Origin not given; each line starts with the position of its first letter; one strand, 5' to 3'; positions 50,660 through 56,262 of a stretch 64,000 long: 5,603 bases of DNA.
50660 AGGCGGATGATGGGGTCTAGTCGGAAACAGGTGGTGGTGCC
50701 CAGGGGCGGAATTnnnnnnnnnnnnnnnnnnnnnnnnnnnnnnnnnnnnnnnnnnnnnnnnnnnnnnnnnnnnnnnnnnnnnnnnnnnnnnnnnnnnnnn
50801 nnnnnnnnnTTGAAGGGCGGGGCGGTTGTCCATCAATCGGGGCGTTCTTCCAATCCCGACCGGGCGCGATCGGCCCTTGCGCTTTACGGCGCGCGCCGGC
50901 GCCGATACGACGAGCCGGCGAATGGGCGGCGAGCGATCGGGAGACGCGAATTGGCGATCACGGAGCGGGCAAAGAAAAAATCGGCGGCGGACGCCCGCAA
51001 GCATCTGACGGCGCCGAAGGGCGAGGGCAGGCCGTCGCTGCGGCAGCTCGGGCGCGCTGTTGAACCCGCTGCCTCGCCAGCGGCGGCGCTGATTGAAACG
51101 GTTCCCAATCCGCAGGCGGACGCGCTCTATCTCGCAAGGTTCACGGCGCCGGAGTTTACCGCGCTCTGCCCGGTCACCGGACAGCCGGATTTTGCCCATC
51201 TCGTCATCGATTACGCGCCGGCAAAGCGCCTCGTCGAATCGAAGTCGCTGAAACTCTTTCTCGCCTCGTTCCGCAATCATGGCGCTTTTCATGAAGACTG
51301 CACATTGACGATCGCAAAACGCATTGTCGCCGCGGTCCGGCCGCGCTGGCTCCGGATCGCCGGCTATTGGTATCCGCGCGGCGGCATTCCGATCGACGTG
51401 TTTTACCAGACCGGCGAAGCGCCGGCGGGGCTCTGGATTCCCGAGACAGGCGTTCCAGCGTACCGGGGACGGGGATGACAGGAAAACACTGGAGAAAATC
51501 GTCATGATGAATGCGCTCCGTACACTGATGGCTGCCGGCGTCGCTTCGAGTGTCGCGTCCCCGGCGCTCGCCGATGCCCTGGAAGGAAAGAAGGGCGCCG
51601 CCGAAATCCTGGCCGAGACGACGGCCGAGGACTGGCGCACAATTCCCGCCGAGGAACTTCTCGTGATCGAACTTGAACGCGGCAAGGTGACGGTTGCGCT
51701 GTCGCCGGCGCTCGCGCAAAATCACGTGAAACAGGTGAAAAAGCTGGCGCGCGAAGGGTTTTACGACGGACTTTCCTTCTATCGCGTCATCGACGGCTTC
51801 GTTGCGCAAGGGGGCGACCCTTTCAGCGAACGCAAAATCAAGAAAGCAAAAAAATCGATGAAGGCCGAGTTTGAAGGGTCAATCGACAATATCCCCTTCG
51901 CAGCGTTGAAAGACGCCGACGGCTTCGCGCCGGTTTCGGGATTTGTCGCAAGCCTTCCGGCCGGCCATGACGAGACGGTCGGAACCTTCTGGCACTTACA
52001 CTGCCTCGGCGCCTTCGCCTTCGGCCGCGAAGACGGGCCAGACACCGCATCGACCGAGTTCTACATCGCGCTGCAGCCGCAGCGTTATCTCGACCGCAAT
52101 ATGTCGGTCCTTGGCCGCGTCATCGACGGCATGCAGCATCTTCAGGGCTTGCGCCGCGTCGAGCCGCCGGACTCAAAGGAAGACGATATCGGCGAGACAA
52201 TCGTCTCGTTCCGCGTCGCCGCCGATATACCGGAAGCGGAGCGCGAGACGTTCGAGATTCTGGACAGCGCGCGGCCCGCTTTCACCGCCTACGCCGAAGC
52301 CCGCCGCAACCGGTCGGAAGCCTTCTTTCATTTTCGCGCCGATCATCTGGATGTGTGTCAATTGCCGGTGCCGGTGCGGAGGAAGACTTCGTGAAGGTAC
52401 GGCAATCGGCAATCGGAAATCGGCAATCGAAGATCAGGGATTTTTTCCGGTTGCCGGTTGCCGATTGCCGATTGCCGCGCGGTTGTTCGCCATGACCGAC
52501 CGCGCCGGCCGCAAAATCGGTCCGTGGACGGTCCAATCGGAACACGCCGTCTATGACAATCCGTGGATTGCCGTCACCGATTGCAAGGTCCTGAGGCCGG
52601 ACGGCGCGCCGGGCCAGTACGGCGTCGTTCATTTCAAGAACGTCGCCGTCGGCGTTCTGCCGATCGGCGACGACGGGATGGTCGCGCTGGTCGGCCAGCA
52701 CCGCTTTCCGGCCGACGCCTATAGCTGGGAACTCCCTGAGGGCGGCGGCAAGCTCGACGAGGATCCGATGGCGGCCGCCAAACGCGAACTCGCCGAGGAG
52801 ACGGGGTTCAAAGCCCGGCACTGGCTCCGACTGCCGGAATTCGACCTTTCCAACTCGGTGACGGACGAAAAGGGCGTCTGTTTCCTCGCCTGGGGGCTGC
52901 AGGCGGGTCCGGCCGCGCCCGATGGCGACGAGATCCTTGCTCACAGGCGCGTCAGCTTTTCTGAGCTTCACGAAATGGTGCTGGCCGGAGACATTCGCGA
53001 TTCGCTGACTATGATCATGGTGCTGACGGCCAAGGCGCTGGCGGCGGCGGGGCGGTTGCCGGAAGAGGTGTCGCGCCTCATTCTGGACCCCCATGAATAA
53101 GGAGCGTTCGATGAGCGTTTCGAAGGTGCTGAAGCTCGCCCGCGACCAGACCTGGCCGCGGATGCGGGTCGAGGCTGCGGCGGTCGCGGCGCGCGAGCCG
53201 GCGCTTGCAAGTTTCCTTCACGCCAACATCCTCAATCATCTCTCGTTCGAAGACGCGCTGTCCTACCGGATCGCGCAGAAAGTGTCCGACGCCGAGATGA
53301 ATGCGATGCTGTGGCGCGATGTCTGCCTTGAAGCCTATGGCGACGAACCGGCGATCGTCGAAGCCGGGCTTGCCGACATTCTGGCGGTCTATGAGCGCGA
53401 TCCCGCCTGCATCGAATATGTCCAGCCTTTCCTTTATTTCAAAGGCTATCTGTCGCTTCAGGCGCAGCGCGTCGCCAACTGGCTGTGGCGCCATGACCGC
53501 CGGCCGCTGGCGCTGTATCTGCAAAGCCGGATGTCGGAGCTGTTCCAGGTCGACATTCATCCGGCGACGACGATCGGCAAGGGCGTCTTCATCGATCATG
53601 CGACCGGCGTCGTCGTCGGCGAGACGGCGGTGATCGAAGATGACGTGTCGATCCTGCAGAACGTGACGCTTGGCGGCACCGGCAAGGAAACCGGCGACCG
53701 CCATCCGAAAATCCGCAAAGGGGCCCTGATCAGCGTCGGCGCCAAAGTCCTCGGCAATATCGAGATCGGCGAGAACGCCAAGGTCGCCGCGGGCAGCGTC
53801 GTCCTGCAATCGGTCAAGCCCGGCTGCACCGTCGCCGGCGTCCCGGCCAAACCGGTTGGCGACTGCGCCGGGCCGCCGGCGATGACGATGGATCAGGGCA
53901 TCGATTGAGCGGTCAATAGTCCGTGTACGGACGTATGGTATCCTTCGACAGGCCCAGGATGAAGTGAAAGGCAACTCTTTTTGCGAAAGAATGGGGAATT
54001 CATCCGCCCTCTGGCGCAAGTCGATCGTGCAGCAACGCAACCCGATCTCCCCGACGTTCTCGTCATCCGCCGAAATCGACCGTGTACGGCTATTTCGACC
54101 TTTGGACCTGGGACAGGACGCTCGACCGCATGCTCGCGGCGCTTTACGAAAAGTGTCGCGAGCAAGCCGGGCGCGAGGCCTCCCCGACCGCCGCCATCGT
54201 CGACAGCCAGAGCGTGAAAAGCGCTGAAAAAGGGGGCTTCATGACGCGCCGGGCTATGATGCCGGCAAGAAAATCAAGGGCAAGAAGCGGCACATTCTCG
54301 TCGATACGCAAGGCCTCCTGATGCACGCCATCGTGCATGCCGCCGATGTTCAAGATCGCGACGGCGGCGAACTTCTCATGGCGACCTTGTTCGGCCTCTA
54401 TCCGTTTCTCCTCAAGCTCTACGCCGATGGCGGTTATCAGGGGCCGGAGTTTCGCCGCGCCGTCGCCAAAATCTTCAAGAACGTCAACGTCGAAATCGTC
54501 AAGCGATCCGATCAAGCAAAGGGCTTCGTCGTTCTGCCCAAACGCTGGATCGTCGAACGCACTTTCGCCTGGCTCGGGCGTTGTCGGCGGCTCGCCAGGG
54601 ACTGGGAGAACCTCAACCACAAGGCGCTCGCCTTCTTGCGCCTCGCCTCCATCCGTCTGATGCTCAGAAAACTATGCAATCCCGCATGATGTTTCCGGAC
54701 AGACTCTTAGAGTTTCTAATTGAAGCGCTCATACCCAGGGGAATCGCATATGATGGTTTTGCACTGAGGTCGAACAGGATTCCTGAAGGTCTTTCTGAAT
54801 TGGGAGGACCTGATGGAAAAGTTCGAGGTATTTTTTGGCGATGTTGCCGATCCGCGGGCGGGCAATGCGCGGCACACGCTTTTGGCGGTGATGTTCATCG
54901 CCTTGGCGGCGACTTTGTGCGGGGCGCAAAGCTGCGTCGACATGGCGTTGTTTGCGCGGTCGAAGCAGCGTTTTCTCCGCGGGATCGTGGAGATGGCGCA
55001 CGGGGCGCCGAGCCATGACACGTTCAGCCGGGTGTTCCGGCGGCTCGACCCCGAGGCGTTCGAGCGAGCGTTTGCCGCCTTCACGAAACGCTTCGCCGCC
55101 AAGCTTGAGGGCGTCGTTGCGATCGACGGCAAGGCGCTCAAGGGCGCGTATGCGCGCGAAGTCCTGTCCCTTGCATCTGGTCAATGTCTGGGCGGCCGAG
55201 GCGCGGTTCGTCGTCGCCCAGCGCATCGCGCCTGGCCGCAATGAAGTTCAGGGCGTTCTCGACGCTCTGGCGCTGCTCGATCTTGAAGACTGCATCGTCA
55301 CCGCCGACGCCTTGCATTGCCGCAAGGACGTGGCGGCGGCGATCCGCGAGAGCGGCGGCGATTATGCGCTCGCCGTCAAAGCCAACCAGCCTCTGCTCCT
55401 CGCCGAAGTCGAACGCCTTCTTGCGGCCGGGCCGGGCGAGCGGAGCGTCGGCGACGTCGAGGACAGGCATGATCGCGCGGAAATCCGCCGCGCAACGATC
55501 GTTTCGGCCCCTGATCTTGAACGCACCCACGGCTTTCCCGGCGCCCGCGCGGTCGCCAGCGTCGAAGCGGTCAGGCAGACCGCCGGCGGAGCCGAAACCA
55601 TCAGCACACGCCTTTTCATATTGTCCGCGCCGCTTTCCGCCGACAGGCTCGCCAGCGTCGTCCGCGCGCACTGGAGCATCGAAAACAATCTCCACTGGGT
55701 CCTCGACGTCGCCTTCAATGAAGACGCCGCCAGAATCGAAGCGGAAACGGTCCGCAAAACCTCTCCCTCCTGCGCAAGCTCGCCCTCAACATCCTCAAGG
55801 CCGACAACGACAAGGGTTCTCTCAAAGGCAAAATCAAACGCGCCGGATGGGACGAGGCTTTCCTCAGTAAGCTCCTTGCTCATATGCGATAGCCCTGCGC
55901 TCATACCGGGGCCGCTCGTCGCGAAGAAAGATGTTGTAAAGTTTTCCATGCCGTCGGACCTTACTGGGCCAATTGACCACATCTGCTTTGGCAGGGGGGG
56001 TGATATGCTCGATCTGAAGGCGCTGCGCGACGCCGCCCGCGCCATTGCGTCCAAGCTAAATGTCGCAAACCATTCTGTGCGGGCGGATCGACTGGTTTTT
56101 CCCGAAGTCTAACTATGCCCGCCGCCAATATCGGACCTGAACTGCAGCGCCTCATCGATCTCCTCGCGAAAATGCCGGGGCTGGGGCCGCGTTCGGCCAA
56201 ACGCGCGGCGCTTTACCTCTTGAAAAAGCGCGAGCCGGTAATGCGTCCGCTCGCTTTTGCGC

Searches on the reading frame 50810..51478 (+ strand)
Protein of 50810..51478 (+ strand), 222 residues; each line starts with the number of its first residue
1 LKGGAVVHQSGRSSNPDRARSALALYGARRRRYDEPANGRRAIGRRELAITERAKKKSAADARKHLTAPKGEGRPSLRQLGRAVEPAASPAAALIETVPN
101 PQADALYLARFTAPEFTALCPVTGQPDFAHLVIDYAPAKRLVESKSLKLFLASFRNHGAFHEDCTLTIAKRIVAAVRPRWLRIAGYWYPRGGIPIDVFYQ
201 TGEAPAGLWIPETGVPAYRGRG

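Call 14: search_protein_families(library=pfam, proteins=[window:50810-51478:+])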
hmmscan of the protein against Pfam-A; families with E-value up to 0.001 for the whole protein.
window:50810-51478:+ (222 aa): 1 family
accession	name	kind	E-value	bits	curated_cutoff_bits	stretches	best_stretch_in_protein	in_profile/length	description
PF14489.11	QueF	-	5.5e-32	110.3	27.3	1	126-204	1-79/81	QueF-like protein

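Call 16: find_related_loci(query=window:50810-51478:+, collection=genome_contigs, flank=10000)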
Query window:50810-51478:+ (222 aa) in genome_contigs; peptide patterns used: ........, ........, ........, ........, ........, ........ (x = any residue, [..] = any of these).
600 stretches matched a pattern (row limit reached: there are more); 592 encode a relative of the query (tblastn E <= 1e-3); the best 80 are kept; 80 distinct loci.
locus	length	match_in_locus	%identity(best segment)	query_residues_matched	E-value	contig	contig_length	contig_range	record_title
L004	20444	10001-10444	76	75-222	1e-74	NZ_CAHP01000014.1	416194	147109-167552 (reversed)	Magnetospirillum molischianum DSM 120, whole genome shotgun sequence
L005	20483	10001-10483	69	62-222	2e-74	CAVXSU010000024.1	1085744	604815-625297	MAG: uncultured Alphaproteobacteria bacterium isolate MFD01872.bin.1.361 genome assembly, contig: contig_60411, whole ge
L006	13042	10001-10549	59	40-222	6e-74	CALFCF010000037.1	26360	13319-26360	MAG: uncultured Granulosicoccaceae bacterium isolate R2_Bin_METABAT__7_1 genome assembly, contig: c_000003866061, whole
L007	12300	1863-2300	71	77-222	4e-74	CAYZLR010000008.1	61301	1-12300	MAG TPA_asm: uncultured Caulobacterales bacterium isolate SRP065251_co1_2 genome assembly, contig: NODE_212_length_61301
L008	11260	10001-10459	70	70-222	1e-73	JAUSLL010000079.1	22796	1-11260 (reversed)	MAG: Parvibaculum sp. isolate E19_concoct.bin.15_sub E19_k141_447381, whole genome shotgun sequence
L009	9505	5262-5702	75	76-222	1e-73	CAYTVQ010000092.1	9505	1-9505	MAG TPA_asm: uncultured Caulobacterales bacterium isolate SRP173033_co3_114 genome assembly, contig: NODE_10028_length_9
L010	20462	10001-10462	69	69-222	5e-73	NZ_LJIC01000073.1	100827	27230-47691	Rhodopseudomonas sp. AAP120 AAP120_Contigs_73, whole genome shotgun sequence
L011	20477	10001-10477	68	53-222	5e-73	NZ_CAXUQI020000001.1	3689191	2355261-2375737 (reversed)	Phenylobacterium sp. LjRoot219 LJR219c1, whole genome shotgun sequence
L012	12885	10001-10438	75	77-222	4e-73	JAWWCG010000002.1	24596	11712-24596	MAG: Kiloniellales bacterium isolate HN17.bin.4 k141_104544_length_24596_cov_11.7973, whole genome shotgun sequence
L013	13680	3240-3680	73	76-222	6e-73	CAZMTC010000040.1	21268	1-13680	MAG TPA_asm: uncultured Alphaproteobacteria bacterium isolate SRP141376_co4_250 genome assembly, contig: NODE_4359_lengt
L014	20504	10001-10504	62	44-222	4e-73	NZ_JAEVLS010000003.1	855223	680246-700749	Steroidobacter gossypii strain S1-65 Scaffold3_1, whole genome shotgun sequence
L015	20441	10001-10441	72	76-222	1e-72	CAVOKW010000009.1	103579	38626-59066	MAG: uncultured Alphaproteobacteria bacterium isolate MFD10097.bin.1.3 genome assembly, contig: contig_20182, whole geno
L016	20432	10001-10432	73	79-222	1e-72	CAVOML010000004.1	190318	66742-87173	MAG: uncultured Alphaproteobacteria bacterium isolate MFD00031.bin.1.117 genome assembly, contig: contig_20135, whole ge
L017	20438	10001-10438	75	77-222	3e-72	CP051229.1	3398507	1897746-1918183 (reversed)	MAG: Hyphomonas sp. isolate ih12 chromosome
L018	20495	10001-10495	67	52-221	2e-72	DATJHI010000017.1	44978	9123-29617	MAG TPA_asm: Caulobacteraceae bacterium isolate SMAG_U15508 k141_7943306, whole genome shotgun sequence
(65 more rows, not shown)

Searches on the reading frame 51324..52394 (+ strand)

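Call 14: search_protein_families(library=pfam, proteins=[window:51324-52394:+])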
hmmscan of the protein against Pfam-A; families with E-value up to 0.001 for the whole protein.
window:51324-52394:+ (356 aa): 1 family
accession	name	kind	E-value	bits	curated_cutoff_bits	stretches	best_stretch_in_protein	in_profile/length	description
PF00160.26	Pro_isomerase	-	2.7e-27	96.4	21.7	1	114-283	3-144/159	Cyclophilin type peptidyl-prolyl cis-trans isomerase/CLD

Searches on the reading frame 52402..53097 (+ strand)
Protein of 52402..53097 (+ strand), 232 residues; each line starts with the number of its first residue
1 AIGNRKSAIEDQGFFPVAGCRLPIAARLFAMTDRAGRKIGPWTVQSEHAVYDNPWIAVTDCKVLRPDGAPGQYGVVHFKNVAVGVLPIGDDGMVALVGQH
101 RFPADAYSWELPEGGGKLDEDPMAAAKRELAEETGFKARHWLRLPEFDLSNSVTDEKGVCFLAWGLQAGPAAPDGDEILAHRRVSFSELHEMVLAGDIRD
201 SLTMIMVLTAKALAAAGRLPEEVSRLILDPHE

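Call 27: find_related_loci(query=window:52402-53097:+, collection=genome_contigs, flank=10000)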
Query window:52402-53097:+ (232 aa) in genome_contigs; peptide patterns used: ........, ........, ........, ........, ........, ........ (x = any residue, [..] = any of these).
95 stretches matched a pattern; 2 encode a relative of the query (tblastn E <= 1e-3); 2 distinct loci.
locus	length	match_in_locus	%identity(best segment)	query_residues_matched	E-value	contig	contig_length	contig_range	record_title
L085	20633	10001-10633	70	15-228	1e-96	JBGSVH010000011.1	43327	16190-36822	MAG: Parvularculaceae bacterium isolate JTS-AC452 k141_3273161, whole genome shotgun sequence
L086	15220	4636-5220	72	34-228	4e-87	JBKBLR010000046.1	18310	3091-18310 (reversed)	MAG: Parvularculaceae bacterium isolate 21H_026.bin.68 NODE_46_length_18310_cov_6.334942, whole genome shotgun sequence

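Call 32: search_protein_families(library=pfam, proteins=[L085:593-2797:-, L085:2995-3681:-, L085:3862-5403:-, L085:5548-6633:-, L085:6163-7887:+, L085:7898-8263:+, L086:98-1189:+, L086:1186-1632:+, L086:1595-2146:-, L086:2369-2806:+])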
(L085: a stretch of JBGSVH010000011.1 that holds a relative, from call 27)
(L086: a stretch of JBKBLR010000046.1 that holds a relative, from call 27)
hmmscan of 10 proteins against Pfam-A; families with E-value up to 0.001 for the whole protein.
L085:593-2797:- (734 aa): 5 families
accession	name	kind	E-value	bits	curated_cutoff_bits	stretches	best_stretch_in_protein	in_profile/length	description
PF00122.25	E1-E2_ATPase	-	3.5e-60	203.1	28.1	1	218-400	1-180/181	E1-E2 ATPase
PF00702.32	Hydrolase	-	3.2e-35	122.7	26.4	1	417-634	1-191/191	haloacid dehalogenase-like hydrolase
PF19335.5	HMBD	-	2.2e-13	50.3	23.6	1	32-59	1-28/28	Heavy metal binding domain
PF08282.18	Hydrolase_3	-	2.5e-08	34.4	20.9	1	606-664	195-253/255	haloacid dehalogenase-like hydrolase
PF12710.13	HAD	-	0.00025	22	27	1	555-630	88-188/189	haloacid dehalogenase-like hydrolase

L085:2995-3681:- (228 aa): 1 family
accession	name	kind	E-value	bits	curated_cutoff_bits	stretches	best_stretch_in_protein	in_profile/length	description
PF03625.19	DUF302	-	9.9e-25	86.6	23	1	135-198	1-63/63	Domain of unknown function DUF302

L085:3862-5403:- (513 aa): 4 families
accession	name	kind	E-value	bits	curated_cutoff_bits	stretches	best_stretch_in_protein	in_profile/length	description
PF08240.17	ADH_N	-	5.7e-26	91.2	23.5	1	194-297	3-98/104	Alcohol dehydrogenase GroES-like domain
PF00107.32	ADH_zinc_N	-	5.7e-22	78.5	31.8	1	345-457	1-112/129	Zinc-binding dehydrogenase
PF16912.11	Glu_dehyd_C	-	1.5e-06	28.3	34.9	1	337-497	33-200/211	Glucose dehydrogenase C-terminus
PF19850.4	DUF6325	-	0.00035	21.1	23.4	1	357-435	2-80/141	Family of unknown function (DUF6325)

L085:5548-6633:- (361 aa): 0 families

L085:6163-7887:+ (574 aa): 3 families
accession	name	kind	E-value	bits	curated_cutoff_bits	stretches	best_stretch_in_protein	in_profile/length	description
PF00689.26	Cation_ATPase_C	-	2.2e-24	86.6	27.3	1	384-547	2-169/175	Cation transporting ATPase, C-terminus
PF00702.32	Hydrolase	-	8.6e-19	69.1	26.4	1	36-313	4-191/191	haloacid dehalogenase-like hydrolase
PF08282.18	Hydrolase_3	-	0.00061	20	20.9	0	285-332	195-241/255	haloacid dehalogenase-like hydrolase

L085:7898-8263:+ (121 aa): 0 families

L086:98-1189:+ (363 aa): 4 families
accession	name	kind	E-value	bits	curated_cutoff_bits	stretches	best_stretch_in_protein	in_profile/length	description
PF01794.25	Ferric_reduct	-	5.4e-11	43.1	28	1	77-203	2-120/121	Ferric reductase like transmembrane component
PF00355.32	Rieske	-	5.7e-11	42.6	20.3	1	261-337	6-82/88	Rieske [2Fe-2S] domain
PF13806.12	Rieske_2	-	3.1e-09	37.2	27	1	257-353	2-103/104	Rieske-like [2Fe-2S] domain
PF22543.2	Rieske_4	-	6.2e-05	23.7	28.4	1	275-330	17-76/119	Soluble Rieske-type ferredoxin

L086:1186-1632:+ (148 aa): 1 family
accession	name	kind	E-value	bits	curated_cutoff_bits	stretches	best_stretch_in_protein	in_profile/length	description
PF00034.26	Cytochrom_C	-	2.7e-06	29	21.3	1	50-144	1-89/90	Cytochrome c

L086:1595-2146:- (183 aa): 0 families

L086:2369-2806:+ (145 aa): 0 families

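Call 75: find_related_loci(query=window:52402-53097:+, collection=metagenome_contigs, flank=10000)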
Query window:52402-53097:+ (232 aa) in metagenome_contigs; peptide patterns used: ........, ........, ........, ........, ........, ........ (x = any residue, [..] = any of these).
87 stretches matched a pattern; 2 encode a relative of the query (tblastn E <= 1e-3); 2 distinct loci.
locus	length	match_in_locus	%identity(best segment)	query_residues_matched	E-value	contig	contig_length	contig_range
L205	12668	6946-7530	72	34-228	2e-85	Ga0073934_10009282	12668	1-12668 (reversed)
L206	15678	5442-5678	35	61-136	6e-7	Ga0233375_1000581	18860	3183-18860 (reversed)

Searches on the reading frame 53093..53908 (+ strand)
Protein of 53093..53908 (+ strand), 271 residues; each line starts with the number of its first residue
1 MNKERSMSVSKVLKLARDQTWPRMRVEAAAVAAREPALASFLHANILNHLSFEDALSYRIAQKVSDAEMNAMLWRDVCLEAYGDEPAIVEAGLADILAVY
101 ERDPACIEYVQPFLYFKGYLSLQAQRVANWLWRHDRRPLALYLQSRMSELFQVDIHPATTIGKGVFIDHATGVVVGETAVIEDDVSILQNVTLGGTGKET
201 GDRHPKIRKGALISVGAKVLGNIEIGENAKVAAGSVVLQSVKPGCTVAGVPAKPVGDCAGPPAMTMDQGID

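Call 14: search_protein_families(library=pfam, proteins=[window:53093-53908:+])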
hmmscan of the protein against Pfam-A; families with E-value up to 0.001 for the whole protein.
window:53093-53908:+ (271 aa): 2 families
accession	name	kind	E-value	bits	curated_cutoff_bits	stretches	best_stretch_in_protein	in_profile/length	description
PF06426.19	SATase_N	-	3.4e-36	124.2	21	1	21-124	2-105/105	Serine acetyltransferase, N-terminal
PF00132.30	Hexapep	-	2.6e-11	43.2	27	1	204-237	1-34/36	Bacterial transferase hexapeptide (six repeats)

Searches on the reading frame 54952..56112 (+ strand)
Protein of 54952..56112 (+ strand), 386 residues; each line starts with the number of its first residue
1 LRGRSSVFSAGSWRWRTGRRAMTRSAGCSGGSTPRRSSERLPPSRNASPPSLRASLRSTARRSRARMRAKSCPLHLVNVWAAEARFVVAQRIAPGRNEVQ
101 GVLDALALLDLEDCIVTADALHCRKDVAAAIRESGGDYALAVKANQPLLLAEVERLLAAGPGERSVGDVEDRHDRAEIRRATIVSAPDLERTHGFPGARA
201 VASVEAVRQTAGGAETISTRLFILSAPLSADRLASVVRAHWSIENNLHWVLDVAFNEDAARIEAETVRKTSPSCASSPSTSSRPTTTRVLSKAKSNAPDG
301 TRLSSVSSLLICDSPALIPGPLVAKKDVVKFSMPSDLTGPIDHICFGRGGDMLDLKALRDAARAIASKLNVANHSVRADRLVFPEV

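Call 14: search_protein_families(library=pfam, proteins=[window:54952-56112:+])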
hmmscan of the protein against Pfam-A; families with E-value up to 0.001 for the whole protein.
window:54952-56112:+ (386 aa): 1 family
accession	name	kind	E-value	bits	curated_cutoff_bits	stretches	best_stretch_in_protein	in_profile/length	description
PF01609.27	DDE_Tnp_1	-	3.1e-13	50.4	23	1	72-263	34-182/200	Transposase DDE domain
